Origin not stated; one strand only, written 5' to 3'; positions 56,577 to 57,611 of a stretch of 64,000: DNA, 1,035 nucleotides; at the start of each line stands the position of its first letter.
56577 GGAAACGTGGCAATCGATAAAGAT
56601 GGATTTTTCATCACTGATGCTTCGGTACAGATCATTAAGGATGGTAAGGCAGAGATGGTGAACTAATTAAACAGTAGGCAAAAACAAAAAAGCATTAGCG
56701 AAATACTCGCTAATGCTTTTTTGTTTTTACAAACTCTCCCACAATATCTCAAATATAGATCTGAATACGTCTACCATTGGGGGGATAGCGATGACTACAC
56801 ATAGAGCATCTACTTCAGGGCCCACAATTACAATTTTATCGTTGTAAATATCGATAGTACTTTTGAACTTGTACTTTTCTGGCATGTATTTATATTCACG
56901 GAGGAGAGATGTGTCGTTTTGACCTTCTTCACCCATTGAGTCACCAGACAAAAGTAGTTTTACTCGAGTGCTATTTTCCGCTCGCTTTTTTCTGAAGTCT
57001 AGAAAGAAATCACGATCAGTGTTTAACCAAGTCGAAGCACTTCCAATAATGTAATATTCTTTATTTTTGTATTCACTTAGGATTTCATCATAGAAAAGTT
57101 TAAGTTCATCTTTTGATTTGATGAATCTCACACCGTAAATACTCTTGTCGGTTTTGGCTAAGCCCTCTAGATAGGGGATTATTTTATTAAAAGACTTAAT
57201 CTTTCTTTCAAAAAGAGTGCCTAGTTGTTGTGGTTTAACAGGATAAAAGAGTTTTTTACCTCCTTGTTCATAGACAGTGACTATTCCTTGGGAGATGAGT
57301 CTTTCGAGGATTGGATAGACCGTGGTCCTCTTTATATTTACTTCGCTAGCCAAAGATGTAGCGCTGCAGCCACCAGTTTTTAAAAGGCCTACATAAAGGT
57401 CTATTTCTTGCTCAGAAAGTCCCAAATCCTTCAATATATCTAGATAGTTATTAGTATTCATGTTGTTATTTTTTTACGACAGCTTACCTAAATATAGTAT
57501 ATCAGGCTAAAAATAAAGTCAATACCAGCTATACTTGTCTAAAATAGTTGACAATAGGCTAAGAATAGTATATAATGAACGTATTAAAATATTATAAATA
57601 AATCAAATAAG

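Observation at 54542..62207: A 7.6-kb island of two TrmB-regulator/binding-protein pairs plus livHMGF sits between secY and adk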

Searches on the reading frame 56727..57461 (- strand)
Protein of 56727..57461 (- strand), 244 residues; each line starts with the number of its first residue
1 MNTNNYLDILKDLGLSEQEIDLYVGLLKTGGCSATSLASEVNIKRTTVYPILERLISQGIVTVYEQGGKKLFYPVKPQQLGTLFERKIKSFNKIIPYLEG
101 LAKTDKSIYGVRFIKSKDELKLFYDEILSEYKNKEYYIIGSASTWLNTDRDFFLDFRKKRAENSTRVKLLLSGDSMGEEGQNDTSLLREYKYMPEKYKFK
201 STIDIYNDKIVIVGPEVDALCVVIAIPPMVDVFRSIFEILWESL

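Call 3: search_protein_families(library=pfam, proteins=[window:56727-57461:-], max_evalue=0.01)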
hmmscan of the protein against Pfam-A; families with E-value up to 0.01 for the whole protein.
window:56727-57461:- (244 aa): 7 families
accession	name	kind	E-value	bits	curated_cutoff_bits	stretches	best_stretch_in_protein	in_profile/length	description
PF01978.25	TrmB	-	2.7e-15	56.4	25.6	1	10-77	1-67/68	Sugar-specific transcriptional regulator TrmB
PF13412.12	HTH_24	-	0.00054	19.9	21.9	1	26-62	12-48/48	Winged helix-turn-helix DNA-binding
PF22194.2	F-93_WHD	-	0.00058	20.3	28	1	35-72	19-57/62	F-93, winged-helix domain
PF03965.22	Penicillinase_R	-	0.00094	20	22.6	1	36-77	26-67/115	Penicillinase repressor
PF01047.28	MarR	-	0.0033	17.7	24.6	1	26-64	12-50/59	MarR family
PF03551.20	PadR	-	0.0069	16.8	27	0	40-66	26-52/75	Transcriptional regulator PadR-like family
PF02796.21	HTH_7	-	0.0079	16.8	23.8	0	15-52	6-42/45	Helix-turn-helix domain of resolvase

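Call 4: search_protein_families(library=ncbifam, proteins=[window:56727-57461:-], max_evalue=0.01)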
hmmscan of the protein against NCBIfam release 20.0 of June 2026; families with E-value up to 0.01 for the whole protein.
window:56727-57461:- (244 aa): 6 families
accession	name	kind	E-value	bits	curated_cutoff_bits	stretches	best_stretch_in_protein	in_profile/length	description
NF047390.1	TransRegTrmBL1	equivalog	5.5e-09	35.4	650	1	1-142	1-133/341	HTH-type sugar sensing transcriptional regulator TrmBL1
NF053606.1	Sta1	subfamily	1.2e-05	25.3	80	1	14-75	17-83/100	Sta1 family transcriptional regulator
NF047392.1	TransRegTrmBHalo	equivalog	3.4e-05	23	500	1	9-172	12-166/349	HTH-type sugar sensing transcriptional regulator TrmB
NF040939.2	trans_reg_lrs14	equivalog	0.00013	21.9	90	1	14-63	18-68/103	Lrs14 family HTH-type transcriptional regulator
TIGR01884.1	cas_HTH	subfamily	0.00092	18.7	60.2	1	12-66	137-191/202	CRISPR-associated CARF protein Csa3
NF033788.1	HTH_metalloreg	subfamily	0.0084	15.9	55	0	26-82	19-75/77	metalloregulator ArsR/SmtB family transcription factor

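Call 15: find_homologous_proteins(query=window:56727-57461:-, max_evalue=0.00001)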
Query window:56727-57461:- (244 aa): 156 proteins with E <= 0.00001 among 833 candidates; the best 120 are listed.
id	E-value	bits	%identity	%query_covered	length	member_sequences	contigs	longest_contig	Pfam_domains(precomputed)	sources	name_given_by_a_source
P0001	7.9e-156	535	100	100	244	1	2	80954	PF01978.26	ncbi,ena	-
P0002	1.4e-102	360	67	98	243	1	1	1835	PF01978.26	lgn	-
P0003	7.6e-102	358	68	100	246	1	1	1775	PF01978.26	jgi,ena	-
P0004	5.3e-100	352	66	100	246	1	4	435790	PF21174.4,PF01978.26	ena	-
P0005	8.3e-99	348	63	100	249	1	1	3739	PF01978.26,PF03965.23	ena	-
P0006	4.4e-97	342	64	100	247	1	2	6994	PF01978.26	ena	-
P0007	1.8e-96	340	63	100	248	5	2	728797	PF01978.26,PF03965.23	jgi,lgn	jgi:sugar-specific transcriptional regulator TrmB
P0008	3.5e-95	336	64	100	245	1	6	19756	PF01978.26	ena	-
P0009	3.7e-95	336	62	100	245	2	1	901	PF01978.26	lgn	-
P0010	2.7e-94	333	62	100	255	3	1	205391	PF01978.26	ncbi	-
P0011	6.7e-94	332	65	100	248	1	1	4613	PF01978.26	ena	-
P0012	7.8e-94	332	61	100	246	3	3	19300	PF01978.26,PF03965.23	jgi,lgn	jgi:sugar-specific transcriptional regulator TrmB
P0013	7.9e-94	332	61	100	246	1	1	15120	PF01978.26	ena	-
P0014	1.6e-93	331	61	100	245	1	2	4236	PF01978.26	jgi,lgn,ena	jgi:sugar-specific transcriptional regulator TrmB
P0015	2.2e-93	330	59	100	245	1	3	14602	PF01978.26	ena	-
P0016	5.9e-93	329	62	99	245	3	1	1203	PF01978.26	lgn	-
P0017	1.1e-92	328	65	96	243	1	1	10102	PF01978.26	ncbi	-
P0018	2.0e-92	327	62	99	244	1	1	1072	PF01978.26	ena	-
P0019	8.3e-92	325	62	99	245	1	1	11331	PF01978.26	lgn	-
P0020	1.1e-91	325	61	98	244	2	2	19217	PF01978.26,PF03965.23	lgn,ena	-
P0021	1.8e-91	324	59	99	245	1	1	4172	PF01978.26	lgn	-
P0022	2.7e-91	323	62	100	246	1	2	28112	PF01978.26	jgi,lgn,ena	jgi:sugar-specific transcriptional regulator TrmB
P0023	3.8e-91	323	60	99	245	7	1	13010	PF01978.26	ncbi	-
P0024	4.2e-91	323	63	100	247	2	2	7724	PF01978.26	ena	-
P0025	1.7e-90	321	62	100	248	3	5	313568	PF01978.26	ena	-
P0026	2.0e-90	321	60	97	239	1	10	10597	PF01978.26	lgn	-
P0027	2.9e-90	320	65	97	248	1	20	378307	PF01978.26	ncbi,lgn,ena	-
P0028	1.8e-89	317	59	100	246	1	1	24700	PF01978.26,PF03965.23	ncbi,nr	ncbi:MAG: TrmB family transcriptional regulator [Candidatus Taylorbacteria bacterium]|nr:TrmB family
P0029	9.6e-89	315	59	98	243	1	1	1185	PF01978.26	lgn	-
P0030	1.0e-88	315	59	100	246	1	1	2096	PF01978.26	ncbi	-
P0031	1.3e-88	315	60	100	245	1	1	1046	PF01978.26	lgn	-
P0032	3.2e-88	313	61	97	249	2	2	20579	PF01978.26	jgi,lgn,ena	-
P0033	4.0e-88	313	59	99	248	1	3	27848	PF01978.26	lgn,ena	-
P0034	6.3e-87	309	58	100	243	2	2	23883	PF01047.29,PF01978.26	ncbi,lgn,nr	ncbi:MAG: HTH-type transcriptional regulator, sugar sensing transcriptional regulator [Patescibacter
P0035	2.0e-86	307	59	99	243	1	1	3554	PF01978.26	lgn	-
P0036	1.1e-85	305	57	97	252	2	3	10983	PF01978.26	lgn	-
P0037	2.8e-85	304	57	99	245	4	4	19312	PF01978.26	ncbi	-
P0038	4.5e-85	303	58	99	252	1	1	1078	PF01978.26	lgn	-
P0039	1.2e-84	302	60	94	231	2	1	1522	PF01978.26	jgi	-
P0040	1.4e-84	301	59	99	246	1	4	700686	PF01978.26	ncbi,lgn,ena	-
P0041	1.5e-84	301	56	100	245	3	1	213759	PF01978.26,PF03965.23,PF09339.17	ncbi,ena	-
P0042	9.1e-84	299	55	100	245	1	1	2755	PF01978.26,PF03965.23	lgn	-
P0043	2.4e-83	297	58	99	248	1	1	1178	PF01978.26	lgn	-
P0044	9.5e-83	295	55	100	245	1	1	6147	PF01978.26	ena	-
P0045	1.0e-82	295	54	100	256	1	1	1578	PF01978.26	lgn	-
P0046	3.0e-82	294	55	100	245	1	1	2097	PF01978.26,PF03965.23,PF09339.17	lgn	-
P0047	4.1e-82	293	57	93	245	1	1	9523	PF01978.26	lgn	-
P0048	1.5e-81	292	59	99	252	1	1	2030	PF01978.26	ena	-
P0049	2.3e-81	291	54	100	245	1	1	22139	PF01978.26,PF03965.23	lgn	-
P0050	4.3e-81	290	55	100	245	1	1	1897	PF01978.26,PF03965.23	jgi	jgi:sugar-specific transcriptional regulator TrmB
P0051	7.1e-81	289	55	100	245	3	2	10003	PF01978.26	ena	-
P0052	1.4e-80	288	54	100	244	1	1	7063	PF01978.26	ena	-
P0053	3.2e-80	287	55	100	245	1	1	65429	PF01978.26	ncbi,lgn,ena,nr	ncbi:hypothetical protein COB55_00670 [Candidatus Wolfebacteria bacterium]|nr:MAG: hypothetical prot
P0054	8.6e-80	286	52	98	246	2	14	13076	PF01978.26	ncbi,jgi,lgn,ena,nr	ncbi:MAG: Transcriptional regulator, TrmB [Candidatus Moranbacteria bacterium GW2011_GWE1_36_7]|nr:M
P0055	1.2e-79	285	54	97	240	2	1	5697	PF01978.26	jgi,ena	-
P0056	1.6e-79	285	55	96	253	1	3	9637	PF01978.26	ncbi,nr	ncbi:MAG: hypothetical protein KBB55_03115 [Candidatus Buchananbacteria bacterium]|nr:hypothetical p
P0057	4.0e-79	284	55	95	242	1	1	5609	PF01978.26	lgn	-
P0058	3.1e-78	281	57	94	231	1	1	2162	PF01978.26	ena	-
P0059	4.6e-78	280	53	96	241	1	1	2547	PF01978.26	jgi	jgi:sugar-specific transcriptional regulator TrmB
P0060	5.6e-78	280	53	99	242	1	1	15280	PF01978.26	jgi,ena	-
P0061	6.0e-78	280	53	98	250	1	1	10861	PF01978.26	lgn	-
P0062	1.5e-77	278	53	97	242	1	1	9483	PF01978.26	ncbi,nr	ncbi:MAG: helix-turn-helix domain-containing protein [bacterium]|nr:helix-turn-helix domain-containi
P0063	2.9e-77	277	56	96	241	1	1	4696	PF01978.26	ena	-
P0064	6.1e-77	276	52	100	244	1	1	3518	PF01978.26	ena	-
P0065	9.7e-77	276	54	96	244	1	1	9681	PF01978.26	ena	-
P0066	1.0e-76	276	54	97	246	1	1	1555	PF01978.26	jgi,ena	-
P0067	1.2e-76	276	53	98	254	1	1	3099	PF01978.26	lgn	-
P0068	1.2e-76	276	52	100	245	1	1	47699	PF01978.26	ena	-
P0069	3.2e-76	274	53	99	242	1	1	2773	PF01978.26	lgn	-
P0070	8.0e-76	273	54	96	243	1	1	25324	PF01978.26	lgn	-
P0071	1.2e-75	272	52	96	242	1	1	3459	PF01978.26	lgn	-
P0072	1.9e-75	272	55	95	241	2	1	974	PF13730.13,PF01978.26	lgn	-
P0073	2.7e-75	271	52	98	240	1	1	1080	PF01978.26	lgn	-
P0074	3.1e-75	271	53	96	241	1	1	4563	PF01978.26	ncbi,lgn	-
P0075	7.7e-75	270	52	98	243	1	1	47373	PF01978.26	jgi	jgi:sugar-specific transcriptional regulator TrmB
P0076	2.1e-74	268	51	97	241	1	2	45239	PF01978.26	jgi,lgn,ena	jgi:sugar-specific transcriptional regulator TrmB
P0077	4.3e-74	267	54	96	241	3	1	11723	PF01978.26,PF03965.23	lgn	-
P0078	5.9e-74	267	52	98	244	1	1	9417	PF01978.26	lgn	-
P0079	7.4e-74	266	53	96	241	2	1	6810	PF01978.26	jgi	jgi:sugar-specific transcriptional regulator TrmB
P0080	1.0e-73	266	50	96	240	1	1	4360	PF01978.26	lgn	-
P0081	1.7e-73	265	52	96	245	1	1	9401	PF01978.26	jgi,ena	-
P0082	3.1e-73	264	52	96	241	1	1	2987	PF01978.26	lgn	-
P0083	3.7e-73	264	51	96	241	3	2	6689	PF01978.26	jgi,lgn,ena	-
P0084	6.8e-73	263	53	95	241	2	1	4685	PF01978.26,PF03965.23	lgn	-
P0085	1.1e-72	262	53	97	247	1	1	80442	PF01978.26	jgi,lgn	jgi:sugar-specific transcriptional regulator TrmB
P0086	1.6e-72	262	52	97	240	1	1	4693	PF01978.26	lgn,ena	-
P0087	2.5e-72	261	50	97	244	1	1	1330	PF01978.26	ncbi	-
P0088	5.0e-72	260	53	95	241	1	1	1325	PF01978.26,PF03965.23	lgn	-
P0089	9.4e-72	259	48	99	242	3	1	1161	PF01978.26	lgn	-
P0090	1.0e-71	259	51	96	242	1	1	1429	PF01978.26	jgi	jgi:sugar-specific transcriptional regulator TrmB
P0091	1.1e-71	259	50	96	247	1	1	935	PF01978.26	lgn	-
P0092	1.1e-71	259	54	97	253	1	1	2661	PF01978.26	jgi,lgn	jgi:sugar-specific transcriptional regulator TrmB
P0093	1.3e-71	259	51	97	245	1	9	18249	PF01978.26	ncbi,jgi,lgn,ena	-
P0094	1.4e-71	259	49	99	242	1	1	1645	PF01978.26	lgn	-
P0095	1.5e-71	259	51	97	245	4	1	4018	PF01978.26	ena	-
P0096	1.6e-71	259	50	97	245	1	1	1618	PF01978.26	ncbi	-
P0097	2.8e-71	258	50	97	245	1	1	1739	PF01978.26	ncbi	-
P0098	3.1e-71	258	51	97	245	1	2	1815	PF01978.26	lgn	-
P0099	3.7e-71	258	52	100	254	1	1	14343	PF01978.26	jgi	jgi:sugar-specific transcriptional regulator TrmB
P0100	5.8e-71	257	52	98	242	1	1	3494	PF01978.26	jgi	jgi:sugar-specific transcriptional regulator TrmB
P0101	6.3e-71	257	51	96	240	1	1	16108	PF01978.26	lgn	-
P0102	6.3e-71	257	51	96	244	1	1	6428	PF01978.26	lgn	-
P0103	6.6e-71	257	51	98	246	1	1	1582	PF01978.26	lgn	-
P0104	7.0e-71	257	51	96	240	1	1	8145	PF01978.26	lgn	-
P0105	9.0e-71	256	49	98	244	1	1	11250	PF01978.26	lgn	-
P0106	3.6e-70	254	49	98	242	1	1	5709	PF01978.26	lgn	-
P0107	5.7e-70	254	50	100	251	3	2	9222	PF01978.26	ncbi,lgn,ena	-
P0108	7.9e-70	253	49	98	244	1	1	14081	PF01978.26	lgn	-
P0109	3.3e-69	251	50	96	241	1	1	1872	PF01978.26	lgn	-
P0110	3.7e-69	251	52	97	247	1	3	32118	PF01978.26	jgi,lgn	-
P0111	4.9e-69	251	48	98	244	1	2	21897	PF01978.26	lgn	-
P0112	5.7e-69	250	48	100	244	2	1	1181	PF01978.26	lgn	-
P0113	6.1e-69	250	50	98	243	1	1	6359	PF01978.26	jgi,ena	-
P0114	6.9e-69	250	51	96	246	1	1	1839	PF01978.26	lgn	-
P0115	1.6e-68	249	48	98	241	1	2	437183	PF01978.26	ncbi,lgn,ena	-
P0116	2.1e-68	249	49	97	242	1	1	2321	PF01978.26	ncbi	-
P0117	2.3e-68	248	51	95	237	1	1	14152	PF01978.26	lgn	-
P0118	2.7e-68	248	48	98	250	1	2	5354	PF01978.26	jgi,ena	jgi:predicted transcriptional regulator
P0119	2.7e-68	248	49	98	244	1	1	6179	PF01978.26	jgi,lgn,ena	-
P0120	4.9e-68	247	50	96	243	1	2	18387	PF01978.26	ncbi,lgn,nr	ncbi:MAG: hypothetical protein HYV42_01510 [Candidatus Magasanikbacteria bacterium]|nr:hypothetical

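Call 16: find_encoding_contigs(protein=P0001, flank=10000, max_places=3)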
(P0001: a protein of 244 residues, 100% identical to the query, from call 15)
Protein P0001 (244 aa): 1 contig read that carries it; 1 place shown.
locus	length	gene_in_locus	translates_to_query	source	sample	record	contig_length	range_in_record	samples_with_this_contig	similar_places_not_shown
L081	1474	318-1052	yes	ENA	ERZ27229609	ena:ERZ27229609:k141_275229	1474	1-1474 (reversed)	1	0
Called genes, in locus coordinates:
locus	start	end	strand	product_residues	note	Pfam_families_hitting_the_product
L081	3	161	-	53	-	?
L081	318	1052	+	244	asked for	PF01978:TrmB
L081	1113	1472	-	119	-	?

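Call 17: find_encoding_contigs(protein=P0004, flank=8000, max_places=3)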
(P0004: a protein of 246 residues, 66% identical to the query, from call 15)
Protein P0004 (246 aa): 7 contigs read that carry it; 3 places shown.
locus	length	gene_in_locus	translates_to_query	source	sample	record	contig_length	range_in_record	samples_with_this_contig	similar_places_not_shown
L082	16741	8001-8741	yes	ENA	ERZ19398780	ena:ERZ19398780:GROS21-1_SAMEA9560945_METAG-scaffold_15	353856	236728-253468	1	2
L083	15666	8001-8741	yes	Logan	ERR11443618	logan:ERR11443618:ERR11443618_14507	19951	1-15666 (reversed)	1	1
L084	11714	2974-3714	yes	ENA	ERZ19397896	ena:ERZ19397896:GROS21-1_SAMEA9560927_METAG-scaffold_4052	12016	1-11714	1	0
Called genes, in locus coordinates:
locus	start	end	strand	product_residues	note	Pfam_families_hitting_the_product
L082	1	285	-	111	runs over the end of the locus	-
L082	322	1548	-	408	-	PF13433:Peripla_BP_5, PF13458:Peripla_BP_6, PF01094:ANF_receptor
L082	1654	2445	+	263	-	PF01978:TrmB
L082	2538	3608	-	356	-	PF13433:Peripla_BP_5 (weak), PF13458:Peripla_BP_6, PF01094:ANF_receptor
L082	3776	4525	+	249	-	PF01978:TrmB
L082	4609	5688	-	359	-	PF13458:Peripla_BP_6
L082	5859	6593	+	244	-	PF01978:TrmB (weak)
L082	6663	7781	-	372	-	PF13433:Peripla_BP_5, PF13458:Peripla_BP_6, PF01094:ANF_receptor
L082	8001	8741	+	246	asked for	PF01978:TrmB, PF21174:Glce_b_sandwich (faint)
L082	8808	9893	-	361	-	PF13458:Peripla_BP_6, PF01094:ANF_receptor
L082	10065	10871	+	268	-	PF01978:TrmB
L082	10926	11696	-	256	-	-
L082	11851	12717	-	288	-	PF02653:BPD_transp_2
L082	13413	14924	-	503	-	PF01743:PolyA_pol, PF12627:PolyA_pol_RNAbd, PF01966:HD, PF13735:tRNA_NucTran2_2 (weak)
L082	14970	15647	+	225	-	-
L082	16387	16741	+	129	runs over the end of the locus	PF02021:UPF0102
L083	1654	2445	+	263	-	PF01978:TrmB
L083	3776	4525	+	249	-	PF01978:TrmB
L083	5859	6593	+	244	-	PF01978:TrmB (weak)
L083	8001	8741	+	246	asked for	PF01978:TrmB, PF21174:Glce_b_sandwich (faint)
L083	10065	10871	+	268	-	PF01978:TrmB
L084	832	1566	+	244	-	PF01978:TrmB (weak)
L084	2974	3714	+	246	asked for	PF01978:TrmB, PF21174:Glce_b_sandwich (faint)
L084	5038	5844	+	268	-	PF01978:TrmB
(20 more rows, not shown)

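Call 18: find_encoding_contigs(protein=P0007, flank=8000, max_places=2)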
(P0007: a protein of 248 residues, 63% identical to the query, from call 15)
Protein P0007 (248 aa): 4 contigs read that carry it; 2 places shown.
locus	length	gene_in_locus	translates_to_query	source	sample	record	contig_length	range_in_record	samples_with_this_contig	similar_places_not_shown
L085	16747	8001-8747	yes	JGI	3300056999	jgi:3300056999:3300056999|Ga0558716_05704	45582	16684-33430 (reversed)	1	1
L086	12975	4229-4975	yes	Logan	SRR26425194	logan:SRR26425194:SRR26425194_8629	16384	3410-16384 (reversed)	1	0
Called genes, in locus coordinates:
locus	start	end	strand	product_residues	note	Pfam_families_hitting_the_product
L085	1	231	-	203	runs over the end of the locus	PF02163:Peptidase_M50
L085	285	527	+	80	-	PF00830:Ribosomal_L28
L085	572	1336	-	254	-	-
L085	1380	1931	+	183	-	PF02777:Sod_Fe_C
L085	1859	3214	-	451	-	PF13567:DUF4131, PF03772:Competence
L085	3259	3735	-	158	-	PF02452:PemK_toxin (weak)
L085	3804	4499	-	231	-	PF00075:RNase_H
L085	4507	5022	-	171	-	-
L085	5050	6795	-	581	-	PF01368:DHH, PF02272:DHHA1, PF17768:RecJ_OB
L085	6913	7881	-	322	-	-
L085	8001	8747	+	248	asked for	PF01978:TrmB, PF03965:Penicillinase_R (weak)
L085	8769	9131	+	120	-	PF11969:DcpS_C, PF01230:HIT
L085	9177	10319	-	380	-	PF13458:Peripla_BP_6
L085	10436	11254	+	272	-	PF13463:HTH_27 (faint), PF12840:HTH_20 (weak)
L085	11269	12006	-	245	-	PF08843:AbiEii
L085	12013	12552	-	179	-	-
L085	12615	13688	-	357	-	PF00162:PGK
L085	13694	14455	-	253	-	PF00121:TIM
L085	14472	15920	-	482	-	-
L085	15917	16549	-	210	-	-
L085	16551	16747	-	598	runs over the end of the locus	PF07963:N_methyl (weak), PF13620:CarboxypepD_reg (weak)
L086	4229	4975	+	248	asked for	PF01978:TrmB, PF03965:Penicillinase_R (weak)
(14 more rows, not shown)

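Call 23: find_related_loci(query=A1, collection=metagenome_contigs, flank=6000)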
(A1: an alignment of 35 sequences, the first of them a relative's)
Query A1 (244 aa) in metagenome_contigs; peptide patterns used: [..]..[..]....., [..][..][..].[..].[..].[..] (x = any residue, [..] = any of these).
396 stretches matched a pattern; 101 encode a relative of the query (tblastn E <= 1e-3); the best 80 are kept; 80 distinct loci.
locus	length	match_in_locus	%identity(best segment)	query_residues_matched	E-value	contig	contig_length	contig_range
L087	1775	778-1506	68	1-242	2e-116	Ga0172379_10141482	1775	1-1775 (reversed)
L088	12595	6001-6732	62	1-244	4e-103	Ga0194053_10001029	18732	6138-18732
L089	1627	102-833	62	1-244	1e-108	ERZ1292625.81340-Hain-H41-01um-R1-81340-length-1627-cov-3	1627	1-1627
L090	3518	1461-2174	60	7-244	3e-101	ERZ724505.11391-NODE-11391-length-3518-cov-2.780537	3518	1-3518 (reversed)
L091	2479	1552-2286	62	1-244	1e-102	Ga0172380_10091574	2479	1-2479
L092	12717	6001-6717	61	2-241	7e-99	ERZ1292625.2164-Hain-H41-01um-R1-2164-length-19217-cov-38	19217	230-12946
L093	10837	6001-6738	61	4-244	8e-96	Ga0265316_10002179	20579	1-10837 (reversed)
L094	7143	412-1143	57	1-244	3e-95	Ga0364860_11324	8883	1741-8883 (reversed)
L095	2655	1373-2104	57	1-244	3e-97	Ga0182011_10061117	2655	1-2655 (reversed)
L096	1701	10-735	62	3-244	2e-98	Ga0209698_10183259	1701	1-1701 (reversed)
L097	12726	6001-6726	57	1-242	2e-92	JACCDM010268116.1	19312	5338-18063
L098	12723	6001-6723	59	1-241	1e-89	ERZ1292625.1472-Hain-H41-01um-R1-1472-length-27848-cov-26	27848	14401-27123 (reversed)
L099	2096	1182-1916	59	1-244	7e-92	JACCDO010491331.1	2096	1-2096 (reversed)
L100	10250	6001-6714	52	5-243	2e-86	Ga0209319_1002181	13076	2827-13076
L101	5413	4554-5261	54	7-243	4e-86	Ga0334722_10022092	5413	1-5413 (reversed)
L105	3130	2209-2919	53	2-243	1e-81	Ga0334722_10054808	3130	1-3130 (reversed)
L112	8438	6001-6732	51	5-244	1e-79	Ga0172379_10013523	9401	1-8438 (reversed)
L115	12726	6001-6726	50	1-244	1e-78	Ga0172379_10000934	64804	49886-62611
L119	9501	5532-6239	48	7-243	3e-76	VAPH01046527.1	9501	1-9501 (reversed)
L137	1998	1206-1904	48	10-243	8e-76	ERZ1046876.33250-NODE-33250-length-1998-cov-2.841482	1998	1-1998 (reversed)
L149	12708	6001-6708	47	6-242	3e-70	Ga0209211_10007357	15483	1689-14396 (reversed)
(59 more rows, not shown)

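Call 27: predict_structure(alignment_id=A1)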
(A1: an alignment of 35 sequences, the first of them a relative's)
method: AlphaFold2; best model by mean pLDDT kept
length: 244 residues; sequences in the alignment: 35
mean_pLDDT: 88.2   pTM: 0.54
mean pLDDT of the five models: 88.2, 88.1, 87.4, 85.0, 84.0
residues with pLDDT >= 90: 152; 70-90: 74; 50-70: 11; < 50: 7
segments of 3 or more residues with pLDDT < 50: 104-107
pLDDT, mean of each block of 10 residues (from residue 1): 71 90 95 94 93 94 90 92 83 74 53 89 95 96 91 95 96 88 89 87 95 81 90 93 92
secondary structure, 60 per line:
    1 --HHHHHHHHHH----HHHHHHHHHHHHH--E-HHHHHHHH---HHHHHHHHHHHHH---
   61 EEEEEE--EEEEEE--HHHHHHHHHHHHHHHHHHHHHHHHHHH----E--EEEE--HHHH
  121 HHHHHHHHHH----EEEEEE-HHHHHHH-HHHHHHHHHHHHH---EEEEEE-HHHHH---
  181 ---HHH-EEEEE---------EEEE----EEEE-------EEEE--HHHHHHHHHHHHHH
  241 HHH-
elements in order: H3-12 H17-29 H34-41 H45-57 E61-66 E69-74 H77-103 E111-114 H117-130 E135-140 H142-148 H150-162 E166-171 H173-177 E188-192 E202-205 E210-213 E221-224 H227-243

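Call 28: search_protein_families(library=pfam, alignment_id=A2, max_evalue=0.001)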
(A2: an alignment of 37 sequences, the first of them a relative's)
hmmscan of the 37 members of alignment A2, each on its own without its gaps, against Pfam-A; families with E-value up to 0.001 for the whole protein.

A. member 1, L101:2533-3897:- (454 aa): 4 families
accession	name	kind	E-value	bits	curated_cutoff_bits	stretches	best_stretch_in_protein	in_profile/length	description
PF00266.25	Aminotran_5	-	1.1e-77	262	21.5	2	172-444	118-370/371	Aminotransferase class-V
PF00155.27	Aminotran_1_2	-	1.6e-06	28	19.7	1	158-230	104-185/361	Aminotransferase class I and II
PF01212.27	Beta_elim_lyase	-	1.6e-05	24.8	27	1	162-325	90-252/288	Beta-eliminating lyase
PF01053.26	Cys_Met_Meta_PP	-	3.7e-05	22.9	27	1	182-257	126-199/381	Cys/Met metabolism PLP-dependent enzyme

B. families by the number of members that match (of 37 scanned): 34 families (the first 25 are shown)
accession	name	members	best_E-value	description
PF00266.25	Aminotran_5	16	3.8e-85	Aminotransferase class-V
PF00155.27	Aminotran_1_2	15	6.2e-12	Aminotransferase class I and II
PF01053.26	Cys_Met_Meta_PP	12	1.3e-06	Cys/Met metabolism PLP-dependent enzyme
PF01212.27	Beta_elim_lyase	10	1.3e-07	Beta-eliminating lyase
PF08241.18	Methyltransf_11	5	1.8e-19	Methyltransferase domain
PF13649.12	Methyltransf_25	5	4.4e-18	Methyltransferase domain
PF08242.18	Methyltransf_12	5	2.2e-14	Methyltransferase domain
PF13489.12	Methyltransf_23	5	1.4e-12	Methyltransferase domain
PF13847.12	Methyltransf_31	5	1.8e-11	Methyltransferase domain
PF01209.24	Ubie_methyltran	4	2.3e-10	ubiE/COQ5 methyltransferase family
PF05175.20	MTS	4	9.7e-09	Methyltransferase small domain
PF00891.24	Methyltransf_2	4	9e-07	O-methyltransferase domain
PF02353.26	CMAS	3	6.5e-10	Mycolic acid cyclopropane synthetase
PF01041.23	DegT_DnrJ_EryC1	3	1.5e-06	DegT/DnrJ/EryC1/StrS aminotransferase family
PF13412.12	HTH_24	2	2.1e-05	Winged helix-turn-helix DNA-binding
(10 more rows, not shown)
